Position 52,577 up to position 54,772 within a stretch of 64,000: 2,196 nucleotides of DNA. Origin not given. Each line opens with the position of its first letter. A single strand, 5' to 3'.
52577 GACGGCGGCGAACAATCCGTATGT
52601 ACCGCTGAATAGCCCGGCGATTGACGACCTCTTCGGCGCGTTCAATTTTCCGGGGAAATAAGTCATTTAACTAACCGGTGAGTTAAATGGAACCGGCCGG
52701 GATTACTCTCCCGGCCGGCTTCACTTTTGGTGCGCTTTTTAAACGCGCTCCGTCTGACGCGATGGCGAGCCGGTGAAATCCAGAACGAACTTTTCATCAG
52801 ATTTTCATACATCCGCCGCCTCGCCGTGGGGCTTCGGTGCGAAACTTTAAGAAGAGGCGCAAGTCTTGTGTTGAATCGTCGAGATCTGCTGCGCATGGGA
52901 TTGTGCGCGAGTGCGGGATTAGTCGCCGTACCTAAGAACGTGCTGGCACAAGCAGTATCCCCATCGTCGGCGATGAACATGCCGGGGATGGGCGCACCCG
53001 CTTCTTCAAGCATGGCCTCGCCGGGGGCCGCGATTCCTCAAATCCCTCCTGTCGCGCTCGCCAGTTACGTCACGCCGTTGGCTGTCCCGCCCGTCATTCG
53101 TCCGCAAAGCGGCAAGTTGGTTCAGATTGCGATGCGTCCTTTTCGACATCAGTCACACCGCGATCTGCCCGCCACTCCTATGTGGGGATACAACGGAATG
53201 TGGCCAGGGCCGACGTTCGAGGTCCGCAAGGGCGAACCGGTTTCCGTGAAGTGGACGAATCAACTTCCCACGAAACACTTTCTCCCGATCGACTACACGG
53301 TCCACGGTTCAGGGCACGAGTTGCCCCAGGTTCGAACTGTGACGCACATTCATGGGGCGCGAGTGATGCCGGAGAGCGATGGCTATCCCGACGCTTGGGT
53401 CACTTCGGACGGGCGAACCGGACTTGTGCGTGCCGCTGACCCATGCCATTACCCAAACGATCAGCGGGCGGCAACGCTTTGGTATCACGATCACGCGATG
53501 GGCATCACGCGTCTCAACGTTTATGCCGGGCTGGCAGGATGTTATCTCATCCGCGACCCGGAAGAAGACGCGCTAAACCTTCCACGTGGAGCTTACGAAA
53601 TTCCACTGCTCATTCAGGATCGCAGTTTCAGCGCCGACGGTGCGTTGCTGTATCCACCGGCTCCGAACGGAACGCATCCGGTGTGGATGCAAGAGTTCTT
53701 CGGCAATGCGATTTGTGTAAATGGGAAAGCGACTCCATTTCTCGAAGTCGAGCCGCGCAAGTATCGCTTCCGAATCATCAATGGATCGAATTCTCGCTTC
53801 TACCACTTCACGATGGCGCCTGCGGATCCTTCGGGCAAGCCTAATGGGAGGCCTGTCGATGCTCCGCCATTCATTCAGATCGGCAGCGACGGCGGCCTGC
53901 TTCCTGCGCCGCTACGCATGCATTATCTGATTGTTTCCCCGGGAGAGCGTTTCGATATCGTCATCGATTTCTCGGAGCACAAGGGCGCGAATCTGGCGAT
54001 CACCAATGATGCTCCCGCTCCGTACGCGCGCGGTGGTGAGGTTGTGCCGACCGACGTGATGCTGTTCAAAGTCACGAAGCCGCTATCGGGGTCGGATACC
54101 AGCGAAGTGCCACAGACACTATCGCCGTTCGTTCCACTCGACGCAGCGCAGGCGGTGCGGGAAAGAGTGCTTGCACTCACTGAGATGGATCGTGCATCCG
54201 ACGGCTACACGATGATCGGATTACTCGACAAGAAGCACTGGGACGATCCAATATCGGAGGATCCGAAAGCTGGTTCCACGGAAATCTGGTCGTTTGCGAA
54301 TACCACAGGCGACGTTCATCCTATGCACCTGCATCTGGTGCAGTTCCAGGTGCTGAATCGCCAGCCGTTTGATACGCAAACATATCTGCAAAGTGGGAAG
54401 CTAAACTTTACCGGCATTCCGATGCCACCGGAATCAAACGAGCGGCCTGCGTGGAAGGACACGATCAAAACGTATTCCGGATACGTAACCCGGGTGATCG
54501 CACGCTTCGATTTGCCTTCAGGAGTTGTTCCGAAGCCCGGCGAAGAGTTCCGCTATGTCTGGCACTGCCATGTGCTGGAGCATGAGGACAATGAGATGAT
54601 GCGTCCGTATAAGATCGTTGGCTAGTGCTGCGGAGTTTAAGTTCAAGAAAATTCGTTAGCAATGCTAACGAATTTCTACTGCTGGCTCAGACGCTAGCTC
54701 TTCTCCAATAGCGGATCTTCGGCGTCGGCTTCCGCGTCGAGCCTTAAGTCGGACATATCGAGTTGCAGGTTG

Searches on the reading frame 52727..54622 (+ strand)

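Call 61: search_protein_families(library=pfam, proteins=[window:52727-54622:+], max_evalue=0.00001)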
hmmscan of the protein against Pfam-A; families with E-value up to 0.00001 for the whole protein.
window:52727-54622:+ (632 aa): 2 families
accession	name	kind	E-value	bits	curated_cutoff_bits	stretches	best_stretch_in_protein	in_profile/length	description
PF07731.20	Cu-oxidase_2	-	8.2e-20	71.4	20.4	1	504-628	27-131/137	Multicopper oxidase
PF07732.21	Cu-oxidase_3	-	1.6e-14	54.5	21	1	149-184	14-49/119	Multicopper oxidase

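Call 81: search_protein_families(library=ncbifam, proteins=[window:52727-54622:+], max_evalue=0.001)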
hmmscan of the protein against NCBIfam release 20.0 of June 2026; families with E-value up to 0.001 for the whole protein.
window:52727-54622:+ (632 aa): 4 families
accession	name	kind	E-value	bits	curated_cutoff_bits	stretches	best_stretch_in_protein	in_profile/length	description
NF045554.1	AmiPhnlOxPhsA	equivalog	5e-103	345.7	950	2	111-486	1-400/581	O-aminophenol oxidase PhsA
NF008205.1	PRK10965.1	equivalog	7.4e-61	206.5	525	2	97-502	13-371/529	multicopper oxidase CueO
NF008135.0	PRK10883.1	equivalog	1.8e-35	122.4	581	1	110-429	26-299/471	cell division protein FtsP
TIGR01480.1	copper_res_A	subfamily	4.7e-06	25.3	478.95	1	155-282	69-167/593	copper resistance system multicopper oxidase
